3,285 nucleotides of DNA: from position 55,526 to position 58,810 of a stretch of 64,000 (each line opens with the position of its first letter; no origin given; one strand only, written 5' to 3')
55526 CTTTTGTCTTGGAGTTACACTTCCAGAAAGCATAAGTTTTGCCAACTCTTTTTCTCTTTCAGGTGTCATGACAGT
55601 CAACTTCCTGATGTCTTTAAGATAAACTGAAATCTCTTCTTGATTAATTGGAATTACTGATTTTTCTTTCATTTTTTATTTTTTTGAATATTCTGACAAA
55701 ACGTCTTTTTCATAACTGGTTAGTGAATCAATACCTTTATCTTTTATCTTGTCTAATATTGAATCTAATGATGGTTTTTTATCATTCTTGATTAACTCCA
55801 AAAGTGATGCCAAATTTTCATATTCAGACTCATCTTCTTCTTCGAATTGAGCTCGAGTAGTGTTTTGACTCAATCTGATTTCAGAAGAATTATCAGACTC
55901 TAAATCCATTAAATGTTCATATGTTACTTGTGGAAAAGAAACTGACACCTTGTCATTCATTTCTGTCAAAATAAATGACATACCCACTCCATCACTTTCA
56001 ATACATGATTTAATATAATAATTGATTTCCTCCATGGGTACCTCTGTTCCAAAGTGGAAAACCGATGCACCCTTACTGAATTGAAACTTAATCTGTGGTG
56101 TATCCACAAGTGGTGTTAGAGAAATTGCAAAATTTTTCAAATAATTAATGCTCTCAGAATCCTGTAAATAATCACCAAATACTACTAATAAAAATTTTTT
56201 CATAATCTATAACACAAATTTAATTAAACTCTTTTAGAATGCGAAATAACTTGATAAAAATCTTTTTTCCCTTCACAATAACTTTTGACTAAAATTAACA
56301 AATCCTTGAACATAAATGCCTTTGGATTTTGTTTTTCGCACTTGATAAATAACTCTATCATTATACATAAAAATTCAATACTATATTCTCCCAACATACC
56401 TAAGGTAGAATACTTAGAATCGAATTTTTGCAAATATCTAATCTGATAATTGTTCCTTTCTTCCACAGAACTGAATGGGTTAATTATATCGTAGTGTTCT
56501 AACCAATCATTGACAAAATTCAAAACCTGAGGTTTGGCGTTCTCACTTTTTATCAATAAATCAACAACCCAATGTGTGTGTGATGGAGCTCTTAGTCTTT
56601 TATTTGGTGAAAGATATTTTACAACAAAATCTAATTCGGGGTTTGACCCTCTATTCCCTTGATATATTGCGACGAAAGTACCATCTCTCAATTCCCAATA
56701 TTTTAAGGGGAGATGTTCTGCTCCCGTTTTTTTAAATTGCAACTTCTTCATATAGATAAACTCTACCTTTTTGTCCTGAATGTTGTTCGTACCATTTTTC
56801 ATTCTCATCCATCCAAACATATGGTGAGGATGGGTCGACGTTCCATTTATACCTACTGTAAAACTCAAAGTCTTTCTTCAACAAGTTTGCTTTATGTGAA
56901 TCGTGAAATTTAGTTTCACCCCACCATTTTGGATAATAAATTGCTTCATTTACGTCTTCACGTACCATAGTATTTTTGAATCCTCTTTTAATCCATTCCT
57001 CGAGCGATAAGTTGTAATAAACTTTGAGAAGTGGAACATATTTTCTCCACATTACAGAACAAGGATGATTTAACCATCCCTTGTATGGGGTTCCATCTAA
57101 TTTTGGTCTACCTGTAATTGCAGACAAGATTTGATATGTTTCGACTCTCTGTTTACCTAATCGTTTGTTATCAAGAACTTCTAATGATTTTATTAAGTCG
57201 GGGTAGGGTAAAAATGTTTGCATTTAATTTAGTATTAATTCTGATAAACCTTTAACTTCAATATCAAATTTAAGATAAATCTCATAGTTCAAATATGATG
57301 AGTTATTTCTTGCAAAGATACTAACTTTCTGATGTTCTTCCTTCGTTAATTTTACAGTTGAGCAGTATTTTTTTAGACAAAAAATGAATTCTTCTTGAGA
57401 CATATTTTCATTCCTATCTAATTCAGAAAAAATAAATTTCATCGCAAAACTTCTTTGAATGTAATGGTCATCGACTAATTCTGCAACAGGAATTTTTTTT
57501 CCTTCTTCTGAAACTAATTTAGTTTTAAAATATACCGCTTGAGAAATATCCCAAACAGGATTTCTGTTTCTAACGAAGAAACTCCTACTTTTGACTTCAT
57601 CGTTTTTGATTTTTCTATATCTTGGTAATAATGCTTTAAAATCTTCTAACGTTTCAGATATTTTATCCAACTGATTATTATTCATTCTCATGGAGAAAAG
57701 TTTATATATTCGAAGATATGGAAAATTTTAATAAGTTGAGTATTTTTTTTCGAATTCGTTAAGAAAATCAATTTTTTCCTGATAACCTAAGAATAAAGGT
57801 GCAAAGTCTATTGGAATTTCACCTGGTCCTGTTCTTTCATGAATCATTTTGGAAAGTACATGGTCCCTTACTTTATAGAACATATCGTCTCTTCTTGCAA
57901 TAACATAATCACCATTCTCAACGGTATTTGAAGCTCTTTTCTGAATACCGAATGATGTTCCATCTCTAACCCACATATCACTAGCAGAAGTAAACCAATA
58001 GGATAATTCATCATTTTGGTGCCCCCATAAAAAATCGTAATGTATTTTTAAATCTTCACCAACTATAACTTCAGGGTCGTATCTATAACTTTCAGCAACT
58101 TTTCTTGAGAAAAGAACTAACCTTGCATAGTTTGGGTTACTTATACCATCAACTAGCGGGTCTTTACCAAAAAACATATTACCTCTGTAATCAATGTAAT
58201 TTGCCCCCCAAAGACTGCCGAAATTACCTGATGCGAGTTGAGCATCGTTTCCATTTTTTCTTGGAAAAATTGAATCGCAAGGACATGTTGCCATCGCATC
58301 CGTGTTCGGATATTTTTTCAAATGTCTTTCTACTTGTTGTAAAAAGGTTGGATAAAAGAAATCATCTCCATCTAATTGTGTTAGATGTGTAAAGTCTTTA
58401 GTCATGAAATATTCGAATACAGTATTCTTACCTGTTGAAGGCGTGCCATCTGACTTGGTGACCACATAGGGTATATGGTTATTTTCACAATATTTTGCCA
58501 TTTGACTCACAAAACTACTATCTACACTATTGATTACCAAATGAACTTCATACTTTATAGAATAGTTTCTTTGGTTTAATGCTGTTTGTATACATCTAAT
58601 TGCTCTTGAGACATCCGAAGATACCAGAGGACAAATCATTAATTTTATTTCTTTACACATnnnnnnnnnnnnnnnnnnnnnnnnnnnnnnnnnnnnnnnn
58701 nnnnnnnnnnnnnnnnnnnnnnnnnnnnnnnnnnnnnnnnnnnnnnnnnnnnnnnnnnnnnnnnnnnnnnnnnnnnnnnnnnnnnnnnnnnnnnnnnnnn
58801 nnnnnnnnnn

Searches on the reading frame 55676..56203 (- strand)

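Call 74: search_protein_families(library=pfam, proteins=[window:55676-56203:-], max_evalue=0.001)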
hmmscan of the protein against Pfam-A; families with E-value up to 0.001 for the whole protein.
window:55676-56203:- (175 aa): 2 families
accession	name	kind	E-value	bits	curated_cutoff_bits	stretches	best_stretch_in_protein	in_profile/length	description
PF20216.3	DUF6576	-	1.9e-10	41.2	27.3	1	139-175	11-47/47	Family of unknown function (DUF6576)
PF07268.16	EppA_BapA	-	8.8e-05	22.9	29.1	1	56-124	64-129/138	Exported protein precursor (EppA/BapA)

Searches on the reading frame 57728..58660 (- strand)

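Call 74: search_protein_families(library=pfam, proteins=[window:57728-58660:-], max_evalue=0.001)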
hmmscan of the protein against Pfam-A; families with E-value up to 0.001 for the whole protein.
window:57728-58660:- (310 aa): 2 families
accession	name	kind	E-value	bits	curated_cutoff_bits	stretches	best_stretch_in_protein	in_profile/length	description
PF00535.33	Glycos_transf_2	-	2.7e-05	24.6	23.3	1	22-133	15-122/168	Glycosyl transferase family 2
PF13641.12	Glyco_tranf_2_3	-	0.00012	22.6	27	1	20-206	16-190/230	Glycosyltransferase like family 2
